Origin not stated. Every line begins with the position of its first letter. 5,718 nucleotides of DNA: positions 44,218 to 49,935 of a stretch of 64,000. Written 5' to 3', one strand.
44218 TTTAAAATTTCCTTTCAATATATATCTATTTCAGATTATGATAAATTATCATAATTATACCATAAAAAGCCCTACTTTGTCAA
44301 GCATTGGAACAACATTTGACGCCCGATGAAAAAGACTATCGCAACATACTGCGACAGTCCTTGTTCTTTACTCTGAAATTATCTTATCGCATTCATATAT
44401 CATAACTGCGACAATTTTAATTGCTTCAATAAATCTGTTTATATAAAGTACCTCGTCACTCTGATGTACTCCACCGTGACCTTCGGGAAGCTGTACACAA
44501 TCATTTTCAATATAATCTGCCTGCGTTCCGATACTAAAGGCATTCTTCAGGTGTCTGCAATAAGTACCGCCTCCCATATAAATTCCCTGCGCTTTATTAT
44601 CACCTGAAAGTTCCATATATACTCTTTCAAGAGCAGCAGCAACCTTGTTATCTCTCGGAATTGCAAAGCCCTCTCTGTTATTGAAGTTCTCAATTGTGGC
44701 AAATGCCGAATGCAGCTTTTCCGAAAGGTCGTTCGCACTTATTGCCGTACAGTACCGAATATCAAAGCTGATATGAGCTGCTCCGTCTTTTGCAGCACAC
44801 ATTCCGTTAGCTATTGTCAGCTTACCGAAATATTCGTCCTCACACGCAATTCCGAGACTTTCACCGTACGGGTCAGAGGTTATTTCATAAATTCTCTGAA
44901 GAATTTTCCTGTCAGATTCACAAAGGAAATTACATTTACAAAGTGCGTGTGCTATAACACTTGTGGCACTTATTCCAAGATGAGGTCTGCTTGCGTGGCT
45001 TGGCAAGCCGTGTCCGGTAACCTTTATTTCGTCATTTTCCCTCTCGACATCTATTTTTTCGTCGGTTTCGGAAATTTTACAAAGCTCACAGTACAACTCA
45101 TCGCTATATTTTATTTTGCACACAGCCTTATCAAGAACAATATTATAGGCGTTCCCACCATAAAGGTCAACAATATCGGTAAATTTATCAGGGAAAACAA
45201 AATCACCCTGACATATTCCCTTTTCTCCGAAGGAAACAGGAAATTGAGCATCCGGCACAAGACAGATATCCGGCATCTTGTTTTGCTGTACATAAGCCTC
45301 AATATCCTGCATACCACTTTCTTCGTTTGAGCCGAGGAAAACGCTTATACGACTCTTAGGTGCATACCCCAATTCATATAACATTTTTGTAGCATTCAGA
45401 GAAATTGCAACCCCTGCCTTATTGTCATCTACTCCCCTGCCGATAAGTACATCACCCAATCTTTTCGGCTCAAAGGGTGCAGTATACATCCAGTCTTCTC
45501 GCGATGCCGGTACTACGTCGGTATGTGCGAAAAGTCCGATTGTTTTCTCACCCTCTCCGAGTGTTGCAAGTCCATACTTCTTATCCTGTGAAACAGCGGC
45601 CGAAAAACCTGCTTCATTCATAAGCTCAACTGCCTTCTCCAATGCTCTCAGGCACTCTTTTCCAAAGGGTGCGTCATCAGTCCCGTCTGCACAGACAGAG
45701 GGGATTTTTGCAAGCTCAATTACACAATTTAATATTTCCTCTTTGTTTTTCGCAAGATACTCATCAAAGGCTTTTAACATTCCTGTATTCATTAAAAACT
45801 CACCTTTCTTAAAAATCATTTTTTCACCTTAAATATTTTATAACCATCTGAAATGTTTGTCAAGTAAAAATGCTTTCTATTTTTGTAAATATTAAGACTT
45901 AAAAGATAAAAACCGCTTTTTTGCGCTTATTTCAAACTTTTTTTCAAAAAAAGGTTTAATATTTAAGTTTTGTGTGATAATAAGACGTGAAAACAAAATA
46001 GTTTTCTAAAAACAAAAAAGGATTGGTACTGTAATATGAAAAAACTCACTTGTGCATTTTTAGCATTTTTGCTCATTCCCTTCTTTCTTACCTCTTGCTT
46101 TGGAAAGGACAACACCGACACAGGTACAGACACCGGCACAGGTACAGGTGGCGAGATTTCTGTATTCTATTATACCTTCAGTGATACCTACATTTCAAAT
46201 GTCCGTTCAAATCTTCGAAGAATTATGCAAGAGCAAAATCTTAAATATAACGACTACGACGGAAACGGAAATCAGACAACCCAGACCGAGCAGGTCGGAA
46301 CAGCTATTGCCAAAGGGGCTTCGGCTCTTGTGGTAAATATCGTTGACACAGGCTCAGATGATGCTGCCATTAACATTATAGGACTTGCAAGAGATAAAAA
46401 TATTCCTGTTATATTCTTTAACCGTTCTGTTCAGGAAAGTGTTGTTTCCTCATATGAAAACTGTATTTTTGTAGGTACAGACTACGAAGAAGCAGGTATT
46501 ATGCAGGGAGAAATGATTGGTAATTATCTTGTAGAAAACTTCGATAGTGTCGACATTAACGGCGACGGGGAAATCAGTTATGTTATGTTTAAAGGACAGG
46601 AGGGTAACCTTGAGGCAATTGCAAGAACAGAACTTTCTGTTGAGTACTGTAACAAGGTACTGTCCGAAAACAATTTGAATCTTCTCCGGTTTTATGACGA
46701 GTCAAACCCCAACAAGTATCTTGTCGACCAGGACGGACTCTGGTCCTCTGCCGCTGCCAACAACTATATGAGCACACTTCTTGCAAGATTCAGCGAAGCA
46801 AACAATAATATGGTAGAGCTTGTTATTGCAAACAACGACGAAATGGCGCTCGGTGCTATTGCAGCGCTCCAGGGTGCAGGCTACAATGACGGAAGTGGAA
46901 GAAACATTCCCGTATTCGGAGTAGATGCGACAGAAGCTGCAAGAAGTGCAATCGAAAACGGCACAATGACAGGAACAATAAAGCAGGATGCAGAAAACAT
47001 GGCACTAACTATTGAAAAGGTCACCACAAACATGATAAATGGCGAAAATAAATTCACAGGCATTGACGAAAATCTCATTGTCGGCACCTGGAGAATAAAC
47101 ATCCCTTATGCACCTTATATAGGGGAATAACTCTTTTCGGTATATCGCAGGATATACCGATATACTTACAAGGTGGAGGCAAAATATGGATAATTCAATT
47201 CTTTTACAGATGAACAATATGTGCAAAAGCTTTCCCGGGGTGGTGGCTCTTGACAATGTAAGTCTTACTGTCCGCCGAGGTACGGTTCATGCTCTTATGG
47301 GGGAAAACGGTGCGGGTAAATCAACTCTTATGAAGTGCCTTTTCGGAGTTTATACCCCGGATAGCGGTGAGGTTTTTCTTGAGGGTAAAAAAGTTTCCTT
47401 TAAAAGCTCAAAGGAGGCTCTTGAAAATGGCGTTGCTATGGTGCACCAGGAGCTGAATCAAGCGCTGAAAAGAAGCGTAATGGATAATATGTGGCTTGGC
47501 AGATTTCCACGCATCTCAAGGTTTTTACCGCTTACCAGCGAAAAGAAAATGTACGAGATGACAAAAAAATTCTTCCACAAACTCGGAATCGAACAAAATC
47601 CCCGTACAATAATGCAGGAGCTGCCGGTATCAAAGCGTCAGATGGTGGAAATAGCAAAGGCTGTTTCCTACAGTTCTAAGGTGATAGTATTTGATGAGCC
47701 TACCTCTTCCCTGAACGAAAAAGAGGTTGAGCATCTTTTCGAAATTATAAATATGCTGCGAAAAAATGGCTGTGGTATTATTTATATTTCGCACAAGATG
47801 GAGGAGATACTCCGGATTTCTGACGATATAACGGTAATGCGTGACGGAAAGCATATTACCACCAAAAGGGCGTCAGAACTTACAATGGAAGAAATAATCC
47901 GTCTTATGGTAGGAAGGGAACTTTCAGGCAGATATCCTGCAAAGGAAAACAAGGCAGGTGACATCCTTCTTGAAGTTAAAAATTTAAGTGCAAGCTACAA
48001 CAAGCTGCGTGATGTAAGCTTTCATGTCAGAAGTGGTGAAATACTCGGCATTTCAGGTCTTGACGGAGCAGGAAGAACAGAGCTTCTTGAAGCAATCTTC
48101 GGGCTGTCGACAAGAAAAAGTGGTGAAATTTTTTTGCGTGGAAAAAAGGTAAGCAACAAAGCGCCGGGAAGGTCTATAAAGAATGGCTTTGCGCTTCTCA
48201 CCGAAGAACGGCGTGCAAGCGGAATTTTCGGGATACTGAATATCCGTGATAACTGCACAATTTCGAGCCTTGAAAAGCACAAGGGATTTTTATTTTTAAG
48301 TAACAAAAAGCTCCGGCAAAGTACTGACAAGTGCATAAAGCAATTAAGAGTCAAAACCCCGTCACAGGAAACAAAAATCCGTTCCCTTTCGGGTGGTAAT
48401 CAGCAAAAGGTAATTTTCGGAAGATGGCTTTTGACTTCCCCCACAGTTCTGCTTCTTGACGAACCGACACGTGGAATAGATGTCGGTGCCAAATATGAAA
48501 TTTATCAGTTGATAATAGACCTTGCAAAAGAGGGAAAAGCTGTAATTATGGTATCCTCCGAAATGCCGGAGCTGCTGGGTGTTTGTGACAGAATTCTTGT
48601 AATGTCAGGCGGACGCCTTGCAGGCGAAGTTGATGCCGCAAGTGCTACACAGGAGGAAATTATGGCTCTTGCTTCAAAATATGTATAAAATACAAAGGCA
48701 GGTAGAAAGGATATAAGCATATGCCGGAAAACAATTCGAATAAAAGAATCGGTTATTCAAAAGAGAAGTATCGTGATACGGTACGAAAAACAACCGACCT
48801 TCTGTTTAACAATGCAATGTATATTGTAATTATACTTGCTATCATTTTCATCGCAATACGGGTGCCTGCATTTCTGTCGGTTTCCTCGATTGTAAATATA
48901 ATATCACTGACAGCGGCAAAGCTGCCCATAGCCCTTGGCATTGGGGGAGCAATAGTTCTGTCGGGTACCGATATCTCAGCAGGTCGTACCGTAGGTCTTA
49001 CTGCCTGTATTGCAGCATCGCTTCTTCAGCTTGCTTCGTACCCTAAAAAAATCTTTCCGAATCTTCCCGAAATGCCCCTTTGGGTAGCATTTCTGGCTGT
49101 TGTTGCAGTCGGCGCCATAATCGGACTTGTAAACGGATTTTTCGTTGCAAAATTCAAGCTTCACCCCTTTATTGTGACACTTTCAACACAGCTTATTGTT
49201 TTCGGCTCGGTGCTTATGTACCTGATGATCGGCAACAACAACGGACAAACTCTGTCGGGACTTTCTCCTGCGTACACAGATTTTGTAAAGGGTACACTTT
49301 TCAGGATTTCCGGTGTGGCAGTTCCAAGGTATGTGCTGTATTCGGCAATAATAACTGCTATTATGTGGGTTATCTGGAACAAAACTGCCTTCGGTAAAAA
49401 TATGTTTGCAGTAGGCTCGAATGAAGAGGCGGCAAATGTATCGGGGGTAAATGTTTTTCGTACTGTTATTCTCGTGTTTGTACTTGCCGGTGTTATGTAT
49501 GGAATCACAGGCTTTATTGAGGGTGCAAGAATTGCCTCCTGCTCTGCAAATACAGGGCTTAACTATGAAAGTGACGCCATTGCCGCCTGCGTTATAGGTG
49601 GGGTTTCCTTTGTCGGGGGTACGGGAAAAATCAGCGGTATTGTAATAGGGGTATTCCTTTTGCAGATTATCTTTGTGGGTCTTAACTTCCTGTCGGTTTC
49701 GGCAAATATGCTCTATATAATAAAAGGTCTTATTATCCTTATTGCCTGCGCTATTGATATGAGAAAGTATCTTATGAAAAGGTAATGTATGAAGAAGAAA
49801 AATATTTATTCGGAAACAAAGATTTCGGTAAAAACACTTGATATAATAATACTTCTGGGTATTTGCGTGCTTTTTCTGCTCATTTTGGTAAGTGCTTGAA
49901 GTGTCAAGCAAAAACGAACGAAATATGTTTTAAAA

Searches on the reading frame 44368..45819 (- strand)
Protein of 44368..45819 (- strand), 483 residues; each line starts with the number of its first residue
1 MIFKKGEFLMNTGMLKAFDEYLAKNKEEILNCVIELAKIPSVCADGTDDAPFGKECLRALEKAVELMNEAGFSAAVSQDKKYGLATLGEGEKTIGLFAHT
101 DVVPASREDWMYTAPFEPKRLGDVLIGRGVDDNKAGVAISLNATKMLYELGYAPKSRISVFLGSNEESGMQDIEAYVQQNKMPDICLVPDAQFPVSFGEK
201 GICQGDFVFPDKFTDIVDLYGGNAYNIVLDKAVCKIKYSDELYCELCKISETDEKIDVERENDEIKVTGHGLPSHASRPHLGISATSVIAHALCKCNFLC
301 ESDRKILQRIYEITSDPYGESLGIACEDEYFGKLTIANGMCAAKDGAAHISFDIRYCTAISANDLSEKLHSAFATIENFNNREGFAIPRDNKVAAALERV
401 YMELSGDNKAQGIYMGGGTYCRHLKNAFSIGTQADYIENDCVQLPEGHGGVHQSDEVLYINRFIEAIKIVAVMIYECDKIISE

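Call 68: search_protein_families(library=pfam, proteins=[window:44368-45819:-], max_evalue=0.00001)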
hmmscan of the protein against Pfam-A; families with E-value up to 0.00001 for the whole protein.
window:44368-45819:- (483 aa): 2 families
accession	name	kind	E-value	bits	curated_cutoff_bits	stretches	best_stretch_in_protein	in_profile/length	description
PF01546.33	Peptidase_M20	-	1.3e-18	68.1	24.6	1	96-474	2-204/206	Peptidase family M20/M25/M40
PF04389.22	Peptidase_M28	-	3e-06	27.5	21.3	1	90-182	10-83/193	Peptidase family M28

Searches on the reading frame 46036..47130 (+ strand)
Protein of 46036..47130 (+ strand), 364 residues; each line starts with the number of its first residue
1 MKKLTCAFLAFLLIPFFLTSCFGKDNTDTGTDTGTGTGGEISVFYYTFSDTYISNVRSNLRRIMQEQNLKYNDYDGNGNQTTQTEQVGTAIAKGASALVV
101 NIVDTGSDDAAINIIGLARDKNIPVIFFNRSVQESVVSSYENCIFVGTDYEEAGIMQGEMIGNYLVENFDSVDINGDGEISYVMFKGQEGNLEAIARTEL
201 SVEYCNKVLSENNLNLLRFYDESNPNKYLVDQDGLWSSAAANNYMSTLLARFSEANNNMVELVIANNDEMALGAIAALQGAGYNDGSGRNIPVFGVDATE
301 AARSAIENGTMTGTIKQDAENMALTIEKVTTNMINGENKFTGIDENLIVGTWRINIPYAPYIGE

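Call 68: search_protein_families(library=pfam, proteins=[window:46036-47130:+], max_evalue=0.00001)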
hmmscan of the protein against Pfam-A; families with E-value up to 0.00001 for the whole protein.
window:46036-47130:+ (364 aa): 2 families
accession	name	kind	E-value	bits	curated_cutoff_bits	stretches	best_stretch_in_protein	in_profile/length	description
PF13407.12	Peripla_BP_4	-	3.5e-42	145.2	35.1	1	41-337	1-257/258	Periplasmic binding protein domain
PF13377.12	Peripla_BP_3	-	1.6e-08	35.3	26.5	1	238-339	56-150/167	Periplasmic binding protein-like domain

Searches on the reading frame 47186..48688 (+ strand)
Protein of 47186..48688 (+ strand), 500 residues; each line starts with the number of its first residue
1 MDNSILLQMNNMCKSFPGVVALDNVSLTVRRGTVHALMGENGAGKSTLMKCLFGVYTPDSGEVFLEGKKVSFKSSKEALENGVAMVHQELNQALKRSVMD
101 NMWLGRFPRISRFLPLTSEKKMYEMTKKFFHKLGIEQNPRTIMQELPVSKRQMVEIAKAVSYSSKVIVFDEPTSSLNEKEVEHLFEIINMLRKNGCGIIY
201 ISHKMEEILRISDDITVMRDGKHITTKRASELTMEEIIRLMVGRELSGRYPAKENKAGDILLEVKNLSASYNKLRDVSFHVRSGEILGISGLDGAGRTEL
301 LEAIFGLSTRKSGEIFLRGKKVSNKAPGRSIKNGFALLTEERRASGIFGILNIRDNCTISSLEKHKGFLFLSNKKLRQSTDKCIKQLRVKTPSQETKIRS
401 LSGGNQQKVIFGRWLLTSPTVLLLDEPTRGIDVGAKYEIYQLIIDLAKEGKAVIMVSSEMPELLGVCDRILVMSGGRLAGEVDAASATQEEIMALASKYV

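Call 68: search_protein_families(library=pfam, proteins=[window:47186-48688:+], max_evalue=0.00001)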
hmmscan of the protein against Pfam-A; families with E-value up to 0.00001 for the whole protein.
window:47186-48688:+ (500 aa): 3 families
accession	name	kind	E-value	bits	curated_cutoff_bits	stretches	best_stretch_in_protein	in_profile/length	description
PF00005.33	ABC_tran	-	1.3e-52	178.5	25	2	22-174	1-137/137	ABC transporter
PF13304.12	AAA_21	-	1.1e-12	49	27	0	396-456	233-296/304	AAA domain, putative AbiEii toxin, Type IV TA system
PF02463.25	SMC_N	-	3.7e-06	27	40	0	33-52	25-44/220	RecF/RecN/SMC N terminal domain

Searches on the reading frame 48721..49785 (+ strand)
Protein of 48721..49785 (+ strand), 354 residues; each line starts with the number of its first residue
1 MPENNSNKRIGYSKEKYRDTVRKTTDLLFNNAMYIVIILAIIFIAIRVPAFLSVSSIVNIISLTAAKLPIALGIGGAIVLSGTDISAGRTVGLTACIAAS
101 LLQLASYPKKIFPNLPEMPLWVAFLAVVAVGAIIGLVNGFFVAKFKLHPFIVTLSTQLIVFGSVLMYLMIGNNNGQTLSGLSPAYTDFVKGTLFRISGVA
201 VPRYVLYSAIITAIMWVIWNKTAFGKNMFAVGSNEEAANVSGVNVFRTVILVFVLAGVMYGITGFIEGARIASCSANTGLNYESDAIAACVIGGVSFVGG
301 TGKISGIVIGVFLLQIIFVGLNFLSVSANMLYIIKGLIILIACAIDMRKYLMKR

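Call 68: search_protein_families(library=pfam, proteins=[window:48721-49785:+], max_evalue=0.00001)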
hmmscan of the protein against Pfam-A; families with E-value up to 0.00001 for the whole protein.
window:48721-49785:+ (354 aa): 1 family
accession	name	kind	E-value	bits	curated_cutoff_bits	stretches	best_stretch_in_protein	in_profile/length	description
PF02653.21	BPD_transp_2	-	3.6e-34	118.6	26.8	1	57-342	2-268/269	Branched-chain amino acid transport system / permease component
